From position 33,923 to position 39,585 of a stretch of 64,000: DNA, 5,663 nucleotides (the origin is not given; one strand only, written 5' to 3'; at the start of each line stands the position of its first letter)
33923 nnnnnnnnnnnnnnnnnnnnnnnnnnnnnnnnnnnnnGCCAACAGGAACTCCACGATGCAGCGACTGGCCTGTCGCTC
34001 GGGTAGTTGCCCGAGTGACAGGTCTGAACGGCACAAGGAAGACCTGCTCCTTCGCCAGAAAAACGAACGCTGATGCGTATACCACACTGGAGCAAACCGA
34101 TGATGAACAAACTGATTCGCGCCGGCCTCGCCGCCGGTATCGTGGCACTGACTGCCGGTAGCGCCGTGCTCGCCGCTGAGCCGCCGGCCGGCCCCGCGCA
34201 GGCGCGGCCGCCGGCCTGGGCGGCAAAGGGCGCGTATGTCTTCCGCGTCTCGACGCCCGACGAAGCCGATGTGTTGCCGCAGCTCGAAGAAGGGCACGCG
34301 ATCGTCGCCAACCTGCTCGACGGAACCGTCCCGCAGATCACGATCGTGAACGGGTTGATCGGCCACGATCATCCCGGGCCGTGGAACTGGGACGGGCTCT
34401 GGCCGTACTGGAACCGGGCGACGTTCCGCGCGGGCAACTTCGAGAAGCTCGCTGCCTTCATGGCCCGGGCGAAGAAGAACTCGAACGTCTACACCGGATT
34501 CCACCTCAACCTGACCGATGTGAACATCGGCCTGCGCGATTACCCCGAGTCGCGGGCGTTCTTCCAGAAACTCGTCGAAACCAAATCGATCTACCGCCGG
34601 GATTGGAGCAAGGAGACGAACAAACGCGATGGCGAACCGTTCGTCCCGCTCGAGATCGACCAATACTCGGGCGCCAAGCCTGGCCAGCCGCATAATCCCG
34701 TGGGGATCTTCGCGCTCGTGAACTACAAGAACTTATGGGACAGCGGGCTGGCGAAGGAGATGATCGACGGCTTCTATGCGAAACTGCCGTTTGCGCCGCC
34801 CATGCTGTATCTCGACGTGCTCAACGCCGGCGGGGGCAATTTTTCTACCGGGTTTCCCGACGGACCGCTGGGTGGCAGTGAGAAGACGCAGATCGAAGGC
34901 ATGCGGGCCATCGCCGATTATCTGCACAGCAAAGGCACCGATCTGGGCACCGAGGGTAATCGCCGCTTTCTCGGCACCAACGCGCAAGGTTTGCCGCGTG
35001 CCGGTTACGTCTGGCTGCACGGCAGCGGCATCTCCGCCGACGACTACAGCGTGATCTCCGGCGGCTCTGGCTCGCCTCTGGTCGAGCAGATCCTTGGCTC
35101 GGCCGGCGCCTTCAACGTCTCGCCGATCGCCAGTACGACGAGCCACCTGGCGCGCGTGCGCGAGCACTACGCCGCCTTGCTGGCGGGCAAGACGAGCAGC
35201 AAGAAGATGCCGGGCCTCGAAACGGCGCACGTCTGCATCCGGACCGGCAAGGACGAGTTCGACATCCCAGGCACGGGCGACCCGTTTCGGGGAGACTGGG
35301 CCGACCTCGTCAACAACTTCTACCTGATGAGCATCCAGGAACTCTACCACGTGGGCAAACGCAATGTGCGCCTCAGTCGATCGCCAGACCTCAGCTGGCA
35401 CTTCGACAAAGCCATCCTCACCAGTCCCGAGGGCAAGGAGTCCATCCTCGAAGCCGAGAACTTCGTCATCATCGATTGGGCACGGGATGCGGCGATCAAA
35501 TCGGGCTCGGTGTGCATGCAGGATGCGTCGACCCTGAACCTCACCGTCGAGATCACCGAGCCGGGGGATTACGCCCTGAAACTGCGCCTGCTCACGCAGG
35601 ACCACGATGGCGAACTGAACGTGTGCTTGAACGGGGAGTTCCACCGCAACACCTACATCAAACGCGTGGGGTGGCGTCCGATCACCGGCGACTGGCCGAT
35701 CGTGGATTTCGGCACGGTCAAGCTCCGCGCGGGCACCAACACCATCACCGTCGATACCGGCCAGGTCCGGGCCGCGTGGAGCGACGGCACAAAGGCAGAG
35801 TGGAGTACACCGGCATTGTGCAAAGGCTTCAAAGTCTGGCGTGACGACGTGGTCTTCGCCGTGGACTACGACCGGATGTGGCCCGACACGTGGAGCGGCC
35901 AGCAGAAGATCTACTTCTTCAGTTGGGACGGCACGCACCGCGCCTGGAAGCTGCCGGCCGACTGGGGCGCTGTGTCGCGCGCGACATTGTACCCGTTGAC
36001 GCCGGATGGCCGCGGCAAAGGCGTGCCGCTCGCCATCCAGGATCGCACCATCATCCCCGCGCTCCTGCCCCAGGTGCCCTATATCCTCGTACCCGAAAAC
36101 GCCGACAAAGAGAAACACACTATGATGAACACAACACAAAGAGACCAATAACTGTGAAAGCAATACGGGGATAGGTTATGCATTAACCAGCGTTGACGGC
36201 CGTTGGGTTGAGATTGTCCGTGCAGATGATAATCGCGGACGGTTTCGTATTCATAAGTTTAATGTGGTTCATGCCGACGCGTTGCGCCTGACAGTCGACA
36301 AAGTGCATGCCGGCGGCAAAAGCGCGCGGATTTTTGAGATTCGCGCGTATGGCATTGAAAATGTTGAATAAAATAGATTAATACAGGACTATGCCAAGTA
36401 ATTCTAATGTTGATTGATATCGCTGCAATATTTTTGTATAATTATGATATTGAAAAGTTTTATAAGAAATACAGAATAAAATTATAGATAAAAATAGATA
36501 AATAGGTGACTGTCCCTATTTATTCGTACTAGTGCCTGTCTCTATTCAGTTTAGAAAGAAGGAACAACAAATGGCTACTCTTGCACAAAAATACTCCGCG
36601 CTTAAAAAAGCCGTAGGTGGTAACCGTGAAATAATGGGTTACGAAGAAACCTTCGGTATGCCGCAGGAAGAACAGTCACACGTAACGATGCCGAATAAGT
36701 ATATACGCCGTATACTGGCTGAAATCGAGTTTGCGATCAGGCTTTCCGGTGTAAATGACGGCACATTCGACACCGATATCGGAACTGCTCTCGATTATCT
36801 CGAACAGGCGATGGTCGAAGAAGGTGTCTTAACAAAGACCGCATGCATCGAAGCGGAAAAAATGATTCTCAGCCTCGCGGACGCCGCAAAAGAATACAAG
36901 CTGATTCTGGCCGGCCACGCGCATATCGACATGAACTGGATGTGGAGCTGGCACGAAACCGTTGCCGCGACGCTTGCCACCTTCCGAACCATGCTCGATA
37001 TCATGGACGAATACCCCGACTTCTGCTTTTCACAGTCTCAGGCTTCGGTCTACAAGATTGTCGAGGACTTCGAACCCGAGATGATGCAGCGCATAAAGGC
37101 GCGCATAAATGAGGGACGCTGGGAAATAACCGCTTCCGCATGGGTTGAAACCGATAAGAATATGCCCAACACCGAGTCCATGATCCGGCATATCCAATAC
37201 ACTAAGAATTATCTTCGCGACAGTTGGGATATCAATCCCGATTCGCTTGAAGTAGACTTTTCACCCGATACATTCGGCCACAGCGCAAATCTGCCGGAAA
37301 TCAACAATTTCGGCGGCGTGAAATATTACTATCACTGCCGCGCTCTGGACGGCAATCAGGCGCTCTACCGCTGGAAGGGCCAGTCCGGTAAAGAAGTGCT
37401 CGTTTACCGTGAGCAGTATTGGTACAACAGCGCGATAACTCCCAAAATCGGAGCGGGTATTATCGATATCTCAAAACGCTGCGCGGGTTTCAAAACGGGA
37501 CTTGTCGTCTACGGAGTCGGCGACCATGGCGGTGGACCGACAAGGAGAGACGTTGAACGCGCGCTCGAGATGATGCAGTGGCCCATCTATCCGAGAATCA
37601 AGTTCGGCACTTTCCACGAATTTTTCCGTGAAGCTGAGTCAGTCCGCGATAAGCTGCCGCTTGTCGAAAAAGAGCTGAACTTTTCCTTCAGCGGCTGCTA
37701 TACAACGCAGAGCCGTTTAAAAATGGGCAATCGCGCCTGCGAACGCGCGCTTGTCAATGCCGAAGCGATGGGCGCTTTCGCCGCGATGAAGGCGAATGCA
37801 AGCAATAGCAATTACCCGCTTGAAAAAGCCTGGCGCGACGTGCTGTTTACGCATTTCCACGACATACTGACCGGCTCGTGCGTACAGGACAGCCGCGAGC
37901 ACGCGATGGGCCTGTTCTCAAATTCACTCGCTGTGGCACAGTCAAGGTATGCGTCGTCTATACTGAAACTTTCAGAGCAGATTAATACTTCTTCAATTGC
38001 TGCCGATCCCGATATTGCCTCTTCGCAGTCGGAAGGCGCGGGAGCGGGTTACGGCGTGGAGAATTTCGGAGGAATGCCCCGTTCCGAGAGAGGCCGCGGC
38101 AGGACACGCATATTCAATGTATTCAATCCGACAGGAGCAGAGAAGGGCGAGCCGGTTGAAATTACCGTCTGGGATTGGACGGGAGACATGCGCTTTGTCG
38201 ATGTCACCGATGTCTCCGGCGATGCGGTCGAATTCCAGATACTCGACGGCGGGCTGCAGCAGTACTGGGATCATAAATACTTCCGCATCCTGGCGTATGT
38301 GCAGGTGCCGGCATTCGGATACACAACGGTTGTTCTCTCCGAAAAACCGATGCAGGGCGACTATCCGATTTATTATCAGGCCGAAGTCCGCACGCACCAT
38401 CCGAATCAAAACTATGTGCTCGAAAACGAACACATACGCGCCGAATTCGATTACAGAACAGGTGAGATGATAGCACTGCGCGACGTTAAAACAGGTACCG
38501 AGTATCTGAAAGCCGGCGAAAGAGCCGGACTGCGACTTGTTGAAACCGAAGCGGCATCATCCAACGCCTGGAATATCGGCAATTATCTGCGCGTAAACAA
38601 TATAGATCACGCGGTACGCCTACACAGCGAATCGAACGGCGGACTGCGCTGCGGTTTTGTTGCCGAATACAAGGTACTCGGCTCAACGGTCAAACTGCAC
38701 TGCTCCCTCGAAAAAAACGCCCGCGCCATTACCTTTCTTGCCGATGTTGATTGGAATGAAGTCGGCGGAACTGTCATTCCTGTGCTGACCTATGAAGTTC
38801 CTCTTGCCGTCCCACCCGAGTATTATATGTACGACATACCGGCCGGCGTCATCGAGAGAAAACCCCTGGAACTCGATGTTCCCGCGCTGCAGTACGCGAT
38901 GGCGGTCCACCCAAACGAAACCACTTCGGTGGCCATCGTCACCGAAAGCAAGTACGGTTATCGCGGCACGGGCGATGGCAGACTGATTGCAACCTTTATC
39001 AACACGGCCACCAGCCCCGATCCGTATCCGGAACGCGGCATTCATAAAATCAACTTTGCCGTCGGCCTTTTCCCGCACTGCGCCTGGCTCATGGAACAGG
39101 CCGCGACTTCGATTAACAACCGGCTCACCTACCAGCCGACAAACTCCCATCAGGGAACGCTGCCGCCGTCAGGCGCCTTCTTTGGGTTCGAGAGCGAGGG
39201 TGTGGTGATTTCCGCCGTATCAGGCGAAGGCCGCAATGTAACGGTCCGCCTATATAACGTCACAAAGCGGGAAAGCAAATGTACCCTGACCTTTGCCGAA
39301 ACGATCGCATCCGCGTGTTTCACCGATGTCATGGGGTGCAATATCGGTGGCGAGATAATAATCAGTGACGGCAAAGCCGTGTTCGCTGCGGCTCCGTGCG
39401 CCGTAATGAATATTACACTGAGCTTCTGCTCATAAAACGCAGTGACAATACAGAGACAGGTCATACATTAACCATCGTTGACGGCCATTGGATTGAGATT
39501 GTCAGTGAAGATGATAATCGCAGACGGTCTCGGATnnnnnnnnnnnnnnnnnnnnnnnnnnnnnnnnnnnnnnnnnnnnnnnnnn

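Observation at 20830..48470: Sharp compositional mosaic: GC-rich blocks with junctions inside reading frames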

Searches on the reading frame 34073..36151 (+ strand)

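Call 5: search_protein_families(library=pfam, proteins=[window:34073-36151:+])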
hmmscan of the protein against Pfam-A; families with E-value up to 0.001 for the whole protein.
window:34073-36151:+ (692 aa): 1 family
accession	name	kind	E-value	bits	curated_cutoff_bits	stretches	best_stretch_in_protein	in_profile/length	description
PF17451.8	Glyco_hyd_101C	-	4.5e-06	27.4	25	1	609-647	80-118/119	Glycosyl hydrolase 101 beta sandwich domain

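Call 48: search_protein_families(library=pfam, proteins=[L022:8750-9691:+])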
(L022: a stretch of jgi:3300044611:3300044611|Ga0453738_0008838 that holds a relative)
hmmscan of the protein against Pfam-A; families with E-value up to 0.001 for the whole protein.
L022:8750-9691:+ (314 aa): 0 families

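Call 63: search_protein_families(library=ncbifam, max_evalue=0.01, proteins=[window:34100-36151:+])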
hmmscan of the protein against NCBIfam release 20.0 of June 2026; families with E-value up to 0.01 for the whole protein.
window:34100-36151:+ (683 aa): 1 family
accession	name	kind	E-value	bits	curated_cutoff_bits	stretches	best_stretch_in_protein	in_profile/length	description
NF040533.1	endo_SpGH101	exception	8.7e-06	23.1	2900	1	600-667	1247-1313/1962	SpGH101 family endo-alpha-N-acetylgalactosaminidase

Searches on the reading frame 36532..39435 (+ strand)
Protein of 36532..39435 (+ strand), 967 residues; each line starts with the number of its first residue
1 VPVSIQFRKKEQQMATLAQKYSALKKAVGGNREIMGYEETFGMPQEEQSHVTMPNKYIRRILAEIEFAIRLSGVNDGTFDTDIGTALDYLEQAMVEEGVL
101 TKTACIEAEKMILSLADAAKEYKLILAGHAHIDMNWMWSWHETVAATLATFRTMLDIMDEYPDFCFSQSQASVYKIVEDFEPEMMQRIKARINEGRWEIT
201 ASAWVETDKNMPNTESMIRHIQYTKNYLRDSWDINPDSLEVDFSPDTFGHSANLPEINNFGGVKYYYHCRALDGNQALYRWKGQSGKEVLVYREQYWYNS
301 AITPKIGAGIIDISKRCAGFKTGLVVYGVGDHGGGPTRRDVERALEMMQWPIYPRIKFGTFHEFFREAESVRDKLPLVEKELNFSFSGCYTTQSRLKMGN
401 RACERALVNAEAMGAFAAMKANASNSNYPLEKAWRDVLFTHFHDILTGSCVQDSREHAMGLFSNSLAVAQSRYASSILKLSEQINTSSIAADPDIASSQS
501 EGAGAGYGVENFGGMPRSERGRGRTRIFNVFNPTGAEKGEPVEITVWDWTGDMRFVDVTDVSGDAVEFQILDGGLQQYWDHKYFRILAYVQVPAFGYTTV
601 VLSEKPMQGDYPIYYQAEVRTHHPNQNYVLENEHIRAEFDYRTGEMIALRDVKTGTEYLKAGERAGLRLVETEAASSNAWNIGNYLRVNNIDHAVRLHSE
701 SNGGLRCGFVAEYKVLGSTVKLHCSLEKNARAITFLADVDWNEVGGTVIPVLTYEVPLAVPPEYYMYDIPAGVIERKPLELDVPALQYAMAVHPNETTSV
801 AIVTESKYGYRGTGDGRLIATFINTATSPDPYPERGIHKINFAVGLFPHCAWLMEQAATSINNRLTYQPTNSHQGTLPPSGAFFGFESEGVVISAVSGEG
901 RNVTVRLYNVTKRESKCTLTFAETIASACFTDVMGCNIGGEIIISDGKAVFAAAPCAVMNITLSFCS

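Call 5: search_protein_families(library=pfam, proteins=[window:36532-39435:+])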
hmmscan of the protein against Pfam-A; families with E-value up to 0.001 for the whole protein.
window:36532-39435:+ (967 aa): 3 families
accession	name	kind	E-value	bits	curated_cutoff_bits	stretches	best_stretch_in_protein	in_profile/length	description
PF01074.27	Glyco_hydro_38N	-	2.4e-47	162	25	1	124-370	2-257/270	Glycosyl hydrolases family 38 N-terminal domain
PF07748.19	Glyco_hydro_38C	-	1e-17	65.5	25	1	630-831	1-205/206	Glycosyl hydrolases family 38 C-terminal domain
PF09261.16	Alpha-mann_mid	-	2.4e-15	56.8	31.1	1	386-477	3-93/96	Alpha mannosidase middle domain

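Call 48: search_protein_families(library=pfam, proteins=[L022:8750-9691:+])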
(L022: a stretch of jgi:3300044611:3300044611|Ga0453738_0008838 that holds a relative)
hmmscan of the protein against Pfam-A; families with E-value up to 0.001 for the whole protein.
L022:8750-9691:+ (314 aa): 0 families
